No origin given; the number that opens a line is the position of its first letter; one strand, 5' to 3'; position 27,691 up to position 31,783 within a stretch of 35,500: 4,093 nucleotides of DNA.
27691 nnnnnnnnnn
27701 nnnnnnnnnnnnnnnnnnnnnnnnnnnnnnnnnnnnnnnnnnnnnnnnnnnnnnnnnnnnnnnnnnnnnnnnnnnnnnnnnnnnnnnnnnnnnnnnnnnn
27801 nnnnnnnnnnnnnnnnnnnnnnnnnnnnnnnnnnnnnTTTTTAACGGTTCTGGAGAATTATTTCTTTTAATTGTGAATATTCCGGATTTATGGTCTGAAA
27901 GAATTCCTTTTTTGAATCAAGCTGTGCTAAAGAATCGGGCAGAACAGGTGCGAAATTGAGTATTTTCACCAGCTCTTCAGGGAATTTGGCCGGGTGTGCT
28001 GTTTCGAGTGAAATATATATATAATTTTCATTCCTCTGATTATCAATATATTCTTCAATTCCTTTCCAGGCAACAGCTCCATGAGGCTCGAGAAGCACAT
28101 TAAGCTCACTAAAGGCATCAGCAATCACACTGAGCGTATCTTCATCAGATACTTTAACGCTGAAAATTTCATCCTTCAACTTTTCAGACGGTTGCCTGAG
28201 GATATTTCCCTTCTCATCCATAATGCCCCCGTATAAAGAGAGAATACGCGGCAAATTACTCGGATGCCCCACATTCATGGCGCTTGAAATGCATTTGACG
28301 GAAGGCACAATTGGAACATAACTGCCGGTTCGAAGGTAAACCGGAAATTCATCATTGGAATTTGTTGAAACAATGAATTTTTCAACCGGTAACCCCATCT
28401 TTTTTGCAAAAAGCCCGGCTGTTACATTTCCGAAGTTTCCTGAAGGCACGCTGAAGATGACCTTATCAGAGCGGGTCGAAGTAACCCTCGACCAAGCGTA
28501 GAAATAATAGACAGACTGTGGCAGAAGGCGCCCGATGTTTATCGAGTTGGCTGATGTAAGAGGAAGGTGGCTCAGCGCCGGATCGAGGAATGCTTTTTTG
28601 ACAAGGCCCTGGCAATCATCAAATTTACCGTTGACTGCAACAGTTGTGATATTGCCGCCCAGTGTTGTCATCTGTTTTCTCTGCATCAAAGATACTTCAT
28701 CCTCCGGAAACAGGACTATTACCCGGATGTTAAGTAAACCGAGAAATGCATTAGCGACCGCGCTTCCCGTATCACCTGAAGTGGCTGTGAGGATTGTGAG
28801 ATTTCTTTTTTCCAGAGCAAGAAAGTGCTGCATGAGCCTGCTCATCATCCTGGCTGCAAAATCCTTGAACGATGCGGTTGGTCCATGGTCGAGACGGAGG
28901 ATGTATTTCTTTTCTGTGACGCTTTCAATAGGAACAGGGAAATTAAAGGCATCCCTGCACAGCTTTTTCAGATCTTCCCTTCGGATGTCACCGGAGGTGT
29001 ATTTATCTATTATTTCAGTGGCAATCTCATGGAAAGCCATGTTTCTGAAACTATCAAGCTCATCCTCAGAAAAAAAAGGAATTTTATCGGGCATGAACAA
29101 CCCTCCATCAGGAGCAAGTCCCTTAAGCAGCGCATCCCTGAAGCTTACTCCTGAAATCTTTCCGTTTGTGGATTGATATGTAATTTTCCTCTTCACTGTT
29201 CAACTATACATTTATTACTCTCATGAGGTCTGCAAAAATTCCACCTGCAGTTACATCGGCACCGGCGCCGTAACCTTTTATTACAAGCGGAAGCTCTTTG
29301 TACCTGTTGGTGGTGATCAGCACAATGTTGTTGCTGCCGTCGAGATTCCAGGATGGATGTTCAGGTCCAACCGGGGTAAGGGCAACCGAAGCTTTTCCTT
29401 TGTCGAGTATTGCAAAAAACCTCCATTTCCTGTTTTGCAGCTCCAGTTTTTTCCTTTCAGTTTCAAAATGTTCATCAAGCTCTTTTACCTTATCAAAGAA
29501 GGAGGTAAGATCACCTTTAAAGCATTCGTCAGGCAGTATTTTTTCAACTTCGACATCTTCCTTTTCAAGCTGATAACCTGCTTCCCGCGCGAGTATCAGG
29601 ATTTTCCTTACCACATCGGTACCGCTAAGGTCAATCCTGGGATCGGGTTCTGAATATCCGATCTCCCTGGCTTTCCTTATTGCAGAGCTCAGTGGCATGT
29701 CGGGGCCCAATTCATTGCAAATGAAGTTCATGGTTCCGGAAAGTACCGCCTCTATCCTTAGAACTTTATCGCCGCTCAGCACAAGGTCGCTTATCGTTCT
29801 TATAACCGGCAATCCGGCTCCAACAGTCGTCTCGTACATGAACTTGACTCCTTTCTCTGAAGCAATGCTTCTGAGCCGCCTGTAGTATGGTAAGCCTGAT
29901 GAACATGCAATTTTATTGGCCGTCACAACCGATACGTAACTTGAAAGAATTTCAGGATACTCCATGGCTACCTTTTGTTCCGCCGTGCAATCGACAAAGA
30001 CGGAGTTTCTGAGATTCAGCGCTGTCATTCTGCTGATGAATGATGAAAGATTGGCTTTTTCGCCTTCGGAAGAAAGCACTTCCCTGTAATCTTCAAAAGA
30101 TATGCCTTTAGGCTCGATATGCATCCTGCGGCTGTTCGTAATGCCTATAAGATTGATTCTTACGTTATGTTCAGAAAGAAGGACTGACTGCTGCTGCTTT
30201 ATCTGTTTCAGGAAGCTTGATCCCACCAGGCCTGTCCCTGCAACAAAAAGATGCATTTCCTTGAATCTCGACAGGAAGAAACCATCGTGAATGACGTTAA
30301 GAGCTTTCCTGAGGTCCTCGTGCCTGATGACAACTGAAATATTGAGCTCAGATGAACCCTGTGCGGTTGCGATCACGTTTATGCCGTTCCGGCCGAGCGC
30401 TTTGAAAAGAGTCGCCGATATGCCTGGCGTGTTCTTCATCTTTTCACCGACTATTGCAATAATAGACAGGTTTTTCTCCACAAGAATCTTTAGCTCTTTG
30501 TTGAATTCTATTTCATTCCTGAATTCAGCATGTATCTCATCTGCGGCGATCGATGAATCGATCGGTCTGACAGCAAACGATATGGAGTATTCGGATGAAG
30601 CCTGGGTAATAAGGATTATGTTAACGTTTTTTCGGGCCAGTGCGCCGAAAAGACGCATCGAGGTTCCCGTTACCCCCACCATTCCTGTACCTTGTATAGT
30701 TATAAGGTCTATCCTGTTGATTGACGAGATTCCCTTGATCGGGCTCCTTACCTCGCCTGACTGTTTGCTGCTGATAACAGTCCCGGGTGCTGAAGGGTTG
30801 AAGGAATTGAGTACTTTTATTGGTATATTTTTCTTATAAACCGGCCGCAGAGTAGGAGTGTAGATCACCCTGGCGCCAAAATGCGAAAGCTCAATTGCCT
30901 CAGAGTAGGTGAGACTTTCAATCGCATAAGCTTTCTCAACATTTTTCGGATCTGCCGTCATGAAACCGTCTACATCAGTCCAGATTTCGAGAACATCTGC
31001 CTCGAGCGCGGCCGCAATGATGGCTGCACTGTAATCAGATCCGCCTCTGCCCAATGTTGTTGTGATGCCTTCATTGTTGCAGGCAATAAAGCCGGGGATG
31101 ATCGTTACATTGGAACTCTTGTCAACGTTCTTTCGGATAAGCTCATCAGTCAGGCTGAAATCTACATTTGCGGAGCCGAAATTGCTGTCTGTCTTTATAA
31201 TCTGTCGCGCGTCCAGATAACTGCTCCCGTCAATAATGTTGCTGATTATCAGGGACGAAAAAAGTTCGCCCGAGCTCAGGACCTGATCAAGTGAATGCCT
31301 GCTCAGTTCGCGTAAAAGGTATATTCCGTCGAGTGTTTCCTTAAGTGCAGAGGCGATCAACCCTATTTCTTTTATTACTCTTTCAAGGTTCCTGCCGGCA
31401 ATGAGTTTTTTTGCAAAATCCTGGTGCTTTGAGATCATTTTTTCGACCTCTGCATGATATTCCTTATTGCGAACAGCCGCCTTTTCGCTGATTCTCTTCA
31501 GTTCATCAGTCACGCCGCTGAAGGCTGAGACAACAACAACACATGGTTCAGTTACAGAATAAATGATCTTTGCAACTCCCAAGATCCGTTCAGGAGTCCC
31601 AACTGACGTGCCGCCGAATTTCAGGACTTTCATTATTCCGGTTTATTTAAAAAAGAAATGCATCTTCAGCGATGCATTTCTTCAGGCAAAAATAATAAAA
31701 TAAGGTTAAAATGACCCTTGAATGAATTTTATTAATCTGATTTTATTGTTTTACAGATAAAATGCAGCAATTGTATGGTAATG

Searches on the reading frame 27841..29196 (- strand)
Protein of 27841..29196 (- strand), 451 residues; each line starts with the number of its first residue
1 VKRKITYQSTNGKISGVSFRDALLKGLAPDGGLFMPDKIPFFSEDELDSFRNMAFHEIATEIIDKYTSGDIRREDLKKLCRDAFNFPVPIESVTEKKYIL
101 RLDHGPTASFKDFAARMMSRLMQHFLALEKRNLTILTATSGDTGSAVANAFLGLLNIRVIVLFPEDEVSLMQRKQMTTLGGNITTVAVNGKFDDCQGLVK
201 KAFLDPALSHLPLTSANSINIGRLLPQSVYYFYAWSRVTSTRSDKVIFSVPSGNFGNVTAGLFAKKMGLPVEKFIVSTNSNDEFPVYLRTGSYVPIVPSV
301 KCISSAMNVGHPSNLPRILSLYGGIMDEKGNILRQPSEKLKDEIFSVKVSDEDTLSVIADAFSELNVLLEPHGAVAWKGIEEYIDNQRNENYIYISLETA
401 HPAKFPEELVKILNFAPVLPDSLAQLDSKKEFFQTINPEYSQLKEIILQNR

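Call 4: search_protein_families(library=pfam, proteins=[window:27841-29196:-], max_evalue=0.01)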
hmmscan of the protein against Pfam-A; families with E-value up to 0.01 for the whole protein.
window:27841-29196:- (451 aa): 3 families
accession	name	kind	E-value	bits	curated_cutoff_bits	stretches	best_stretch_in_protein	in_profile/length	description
PF14821.11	Thr_synth_N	-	1.1e-25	90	25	1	6-84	1-79/79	Threonine synthase N terminus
PF00291.31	PALP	-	3.3e-20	73.1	35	1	98-382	25-276/295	Pyridoxal-phosphate dependent enzyme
PF24857.1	THR4_C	-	1.7e-08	34.9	27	1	374-447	2-83/85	Threonine synthase, C-terminal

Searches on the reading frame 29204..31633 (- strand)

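Call 4: search_protein_families(library=pfam, proteins=[window:29204-31633:-], max_evalue=0.01)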
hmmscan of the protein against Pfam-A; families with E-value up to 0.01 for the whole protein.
window:29204-31633:- (809 aa): 6 families
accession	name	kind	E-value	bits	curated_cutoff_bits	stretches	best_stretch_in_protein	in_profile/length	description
PF00742.24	Homoserine_dh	-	6.2e-46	156.8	22.9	1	609-804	1-173/173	Homoserine dehydrogenase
PF00696.33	AA_kinase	-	9.4e-43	147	24.9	1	2-276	3-234/234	Amino acid kinase family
PF22468.2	ACT_9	-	1.6e-41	140.3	27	2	392-452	1-61/61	ACT domain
PF13840.12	ACT_7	-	2.5e-16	59.7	27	2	385-450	2-65/65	ACT domain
PF03447.22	NAD_binding_3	-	3.3e-15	57.2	24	1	466-601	1-116/116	Homoserine dehydrogenase, NAD binding domain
PF01842.31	ACT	-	7e-12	45.3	27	2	399-449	7-62/66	ACT domain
